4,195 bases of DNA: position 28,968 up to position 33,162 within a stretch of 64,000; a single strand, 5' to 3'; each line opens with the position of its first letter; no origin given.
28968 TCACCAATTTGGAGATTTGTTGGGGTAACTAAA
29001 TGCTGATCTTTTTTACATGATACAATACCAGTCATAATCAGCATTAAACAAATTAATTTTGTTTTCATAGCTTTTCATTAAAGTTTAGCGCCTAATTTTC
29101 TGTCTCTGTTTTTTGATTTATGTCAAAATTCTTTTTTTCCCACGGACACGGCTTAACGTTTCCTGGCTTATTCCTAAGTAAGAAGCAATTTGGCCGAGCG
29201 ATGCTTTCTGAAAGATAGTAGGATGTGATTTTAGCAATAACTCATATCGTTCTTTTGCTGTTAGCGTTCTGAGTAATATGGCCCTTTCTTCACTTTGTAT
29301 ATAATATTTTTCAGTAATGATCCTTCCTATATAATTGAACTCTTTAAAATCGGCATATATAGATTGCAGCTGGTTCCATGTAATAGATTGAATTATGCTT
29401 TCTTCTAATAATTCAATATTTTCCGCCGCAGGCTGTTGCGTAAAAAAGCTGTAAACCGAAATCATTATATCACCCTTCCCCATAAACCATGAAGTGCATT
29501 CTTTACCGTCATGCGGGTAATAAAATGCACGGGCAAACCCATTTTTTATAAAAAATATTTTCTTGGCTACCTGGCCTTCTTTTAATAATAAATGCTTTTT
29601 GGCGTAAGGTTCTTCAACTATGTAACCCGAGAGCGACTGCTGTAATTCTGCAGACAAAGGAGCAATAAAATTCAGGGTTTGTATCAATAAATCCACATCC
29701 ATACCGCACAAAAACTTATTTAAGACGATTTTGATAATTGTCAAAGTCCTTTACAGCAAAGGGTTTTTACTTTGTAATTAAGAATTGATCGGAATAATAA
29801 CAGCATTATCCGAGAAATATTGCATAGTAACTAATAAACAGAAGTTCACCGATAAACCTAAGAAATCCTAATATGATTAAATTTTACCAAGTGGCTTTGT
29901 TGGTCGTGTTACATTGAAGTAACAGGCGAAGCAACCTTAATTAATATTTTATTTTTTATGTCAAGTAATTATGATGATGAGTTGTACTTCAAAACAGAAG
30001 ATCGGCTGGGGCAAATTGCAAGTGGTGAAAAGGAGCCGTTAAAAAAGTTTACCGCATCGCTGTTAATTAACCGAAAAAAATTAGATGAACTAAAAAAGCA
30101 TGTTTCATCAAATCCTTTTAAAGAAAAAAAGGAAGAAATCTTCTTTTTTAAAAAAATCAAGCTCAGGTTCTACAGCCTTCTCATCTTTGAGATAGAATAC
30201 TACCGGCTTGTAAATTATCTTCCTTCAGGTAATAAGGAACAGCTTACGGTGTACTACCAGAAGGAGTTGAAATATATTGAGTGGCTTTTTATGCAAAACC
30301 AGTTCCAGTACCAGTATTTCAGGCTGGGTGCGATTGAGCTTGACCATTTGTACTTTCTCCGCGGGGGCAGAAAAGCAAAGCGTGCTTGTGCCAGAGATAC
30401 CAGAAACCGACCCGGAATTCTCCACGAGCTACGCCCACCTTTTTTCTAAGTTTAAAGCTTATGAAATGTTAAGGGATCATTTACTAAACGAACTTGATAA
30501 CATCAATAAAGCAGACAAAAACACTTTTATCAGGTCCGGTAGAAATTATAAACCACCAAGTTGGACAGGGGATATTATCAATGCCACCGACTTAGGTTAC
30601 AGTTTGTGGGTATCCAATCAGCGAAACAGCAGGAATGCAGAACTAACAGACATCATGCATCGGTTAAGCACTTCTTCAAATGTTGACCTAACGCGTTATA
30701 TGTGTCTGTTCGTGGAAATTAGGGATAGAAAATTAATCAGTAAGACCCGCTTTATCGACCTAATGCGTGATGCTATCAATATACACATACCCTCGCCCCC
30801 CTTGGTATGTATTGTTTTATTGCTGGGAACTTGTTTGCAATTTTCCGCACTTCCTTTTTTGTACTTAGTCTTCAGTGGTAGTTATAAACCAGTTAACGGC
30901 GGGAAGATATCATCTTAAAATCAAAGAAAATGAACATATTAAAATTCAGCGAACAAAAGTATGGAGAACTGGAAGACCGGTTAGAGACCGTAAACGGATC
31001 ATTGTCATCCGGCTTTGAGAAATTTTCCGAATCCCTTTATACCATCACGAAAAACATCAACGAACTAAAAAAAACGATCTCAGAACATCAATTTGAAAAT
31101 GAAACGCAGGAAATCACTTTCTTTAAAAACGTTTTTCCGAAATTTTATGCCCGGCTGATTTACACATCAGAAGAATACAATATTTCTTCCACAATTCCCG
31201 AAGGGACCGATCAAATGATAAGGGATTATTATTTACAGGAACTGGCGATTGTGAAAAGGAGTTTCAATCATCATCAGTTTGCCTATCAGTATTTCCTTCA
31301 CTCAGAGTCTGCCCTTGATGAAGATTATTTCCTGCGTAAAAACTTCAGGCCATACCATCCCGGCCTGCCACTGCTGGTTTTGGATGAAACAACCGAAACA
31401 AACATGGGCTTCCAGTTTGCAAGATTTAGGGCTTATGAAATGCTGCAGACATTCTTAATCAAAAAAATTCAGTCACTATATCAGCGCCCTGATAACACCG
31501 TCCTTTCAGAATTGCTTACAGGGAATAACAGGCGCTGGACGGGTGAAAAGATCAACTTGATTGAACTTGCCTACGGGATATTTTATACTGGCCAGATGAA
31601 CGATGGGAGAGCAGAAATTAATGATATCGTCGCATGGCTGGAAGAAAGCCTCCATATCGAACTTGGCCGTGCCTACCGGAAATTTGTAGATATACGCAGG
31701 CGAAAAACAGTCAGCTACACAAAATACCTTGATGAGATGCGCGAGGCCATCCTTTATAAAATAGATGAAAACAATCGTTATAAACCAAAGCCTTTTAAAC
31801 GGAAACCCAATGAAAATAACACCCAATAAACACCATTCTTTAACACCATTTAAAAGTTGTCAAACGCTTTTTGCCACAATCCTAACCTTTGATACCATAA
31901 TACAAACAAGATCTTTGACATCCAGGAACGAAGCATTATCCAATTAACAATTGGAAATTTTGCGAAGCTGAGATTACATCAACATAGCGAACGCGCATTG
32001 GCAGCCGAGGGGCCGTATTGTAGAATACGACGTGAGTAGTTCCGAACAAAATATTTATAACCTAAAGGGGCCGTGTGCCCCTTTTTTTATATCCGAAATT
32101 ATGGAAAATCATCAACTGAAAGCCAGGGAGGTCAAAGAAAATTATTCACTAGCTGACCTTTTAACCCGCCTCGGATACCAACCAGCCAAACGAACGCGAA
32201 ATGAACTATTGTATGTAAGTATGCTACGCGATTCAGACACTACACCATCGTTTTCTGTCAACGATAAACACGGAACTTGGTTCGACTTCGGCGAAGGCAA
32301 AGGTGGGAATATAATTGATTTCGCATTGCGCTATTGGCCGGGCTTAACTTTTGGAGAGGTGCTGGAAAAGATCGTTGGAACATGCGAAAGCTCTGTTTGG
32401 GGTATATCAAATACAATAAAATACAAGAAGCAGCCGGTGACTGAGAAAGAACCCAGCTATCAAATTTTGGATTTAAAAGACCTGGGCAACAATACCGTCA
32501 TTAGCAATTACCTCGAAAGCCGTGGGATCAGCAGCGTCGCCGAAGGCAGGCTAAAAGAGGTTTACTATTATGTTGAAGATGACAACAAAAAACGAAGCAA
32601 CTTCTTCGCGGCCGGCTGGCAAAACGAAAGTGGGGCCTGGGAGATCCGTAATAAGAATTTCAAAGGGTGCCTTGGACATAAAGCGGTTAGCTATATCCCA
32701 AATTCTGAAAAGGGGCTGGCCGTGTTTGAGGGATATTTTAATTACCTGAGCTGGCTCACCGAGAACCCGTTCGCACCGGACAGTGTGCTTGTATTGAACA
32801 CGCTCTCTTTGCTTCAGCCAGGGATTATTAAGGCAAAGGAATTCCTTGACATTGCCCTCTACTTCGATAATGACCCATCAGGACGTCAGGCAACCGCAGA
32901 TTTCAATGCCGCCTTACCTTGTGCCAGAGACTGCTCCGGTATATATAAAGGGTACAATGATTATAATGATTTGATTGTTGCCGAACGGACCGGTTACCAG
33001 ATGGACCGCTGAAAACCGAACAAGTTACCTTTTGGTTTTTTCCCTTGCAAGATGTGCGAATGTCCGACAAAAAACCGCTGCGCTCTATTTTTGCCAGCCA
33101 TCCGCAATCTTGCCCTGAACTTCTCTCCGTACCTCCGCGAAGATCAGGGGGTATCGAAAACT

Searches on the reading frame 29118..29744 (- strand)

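Call 74: search_protein_families(library=pfam, proteins=[window:29118-29744:-], max_evalue=0.0001)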
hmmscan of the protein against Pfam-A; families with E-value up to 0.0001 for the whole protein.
window:29118-29744:- (208 aa): 1 family
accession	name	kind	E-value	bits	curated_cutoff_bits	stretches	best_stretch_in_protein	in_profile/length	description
PF00027.35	cNMP_binding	-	1.9e-09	37.8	27.5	1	46-131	3-87/89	Cyclic nucleotide-binding domain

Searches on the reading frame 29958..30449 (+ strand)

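Call 74: search_protein_families(library=pfam, proteins=[window:29958-30449:+], max_evalue=0.0001)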
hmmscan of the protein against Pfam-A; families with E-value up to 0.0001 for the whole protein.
window:29958-30449:+ (163 aa): 1 family
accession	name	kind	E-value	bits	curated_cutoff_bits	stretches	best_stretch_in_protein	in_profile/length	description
PF09357.15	RteC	-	1.3e-17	64.7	25.3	1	63-143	2-82/219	RteC protein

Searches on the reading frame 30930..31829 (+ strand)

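Call 6: search_protein_families(library=pfam, proteins=[window:30930-31829:+], max_evalue=0.01)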
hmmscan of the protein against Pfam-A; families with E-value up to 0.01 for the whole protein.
window:30930-31829:+ (299 aa): 1 family
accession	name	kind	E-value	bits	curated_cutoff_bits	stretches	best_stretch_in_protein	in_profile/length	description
PF09357.15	RteC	-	1.1e-53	182.6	25.3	1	64-281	2-218/219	RteC protein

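Call 7: search_protein_families(library=ncbifam, proteins=[window:30930-31829:+], max_evalue=0.01)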
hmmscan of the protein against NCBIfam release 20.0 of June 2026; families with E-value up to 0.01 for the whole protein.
window:30930-31829:+ (299 aa): 0 families

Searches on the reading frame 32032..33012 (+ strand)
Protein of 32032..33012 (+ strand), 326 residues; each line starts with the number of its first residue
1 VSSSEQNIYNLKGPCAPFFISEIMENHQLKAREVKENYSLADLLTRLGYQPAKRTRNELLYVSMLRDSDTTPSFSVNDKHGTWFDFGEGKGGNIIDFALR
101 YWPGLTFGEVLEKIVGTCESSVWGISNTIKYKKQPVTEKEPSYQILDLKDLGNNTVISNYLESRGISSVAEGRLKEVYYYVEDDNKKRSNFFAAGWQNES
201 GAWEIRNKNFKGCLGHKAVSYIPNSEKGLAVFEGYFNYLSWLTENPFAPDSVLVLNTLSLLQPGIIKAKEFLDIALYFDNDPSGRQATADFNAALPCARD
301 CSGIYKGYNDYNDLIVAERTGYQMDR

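Call 6: search_protein_families(library=pfam, proteins=[window:32032-33012:+], max_evalue=0.01)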
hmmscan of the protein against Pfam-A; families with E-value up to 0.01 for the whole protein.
window:32032-33012:+ (326 aa): 2 families
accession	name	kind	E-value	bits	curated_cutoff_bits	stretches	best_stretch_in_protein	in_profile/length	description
PF01807.25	Zn_ribbon_DnaG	-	6.8e-05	23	24.9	1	68-116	40-87/98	CHC2 zinc finger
PF13155.12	Toprim_2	-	0.00024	21.8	22.1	1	231-315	2-88/88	Toprim-like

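Call 7: search_protein_families(library=ncbifam, proteins=[window:32032-33012:+], max_evalue=0.01)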
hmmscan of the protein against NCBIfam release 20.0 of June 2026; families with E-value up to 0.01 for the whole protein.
window:32032-33012:+ (326 aa): 1 family
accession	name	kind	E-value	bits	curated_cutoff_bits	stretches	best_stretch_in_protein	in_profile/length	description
TIGR01391.1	dnaG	equivalog_domain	4.5e-09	35.7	283.6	1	68-167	41-146/414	DNA primase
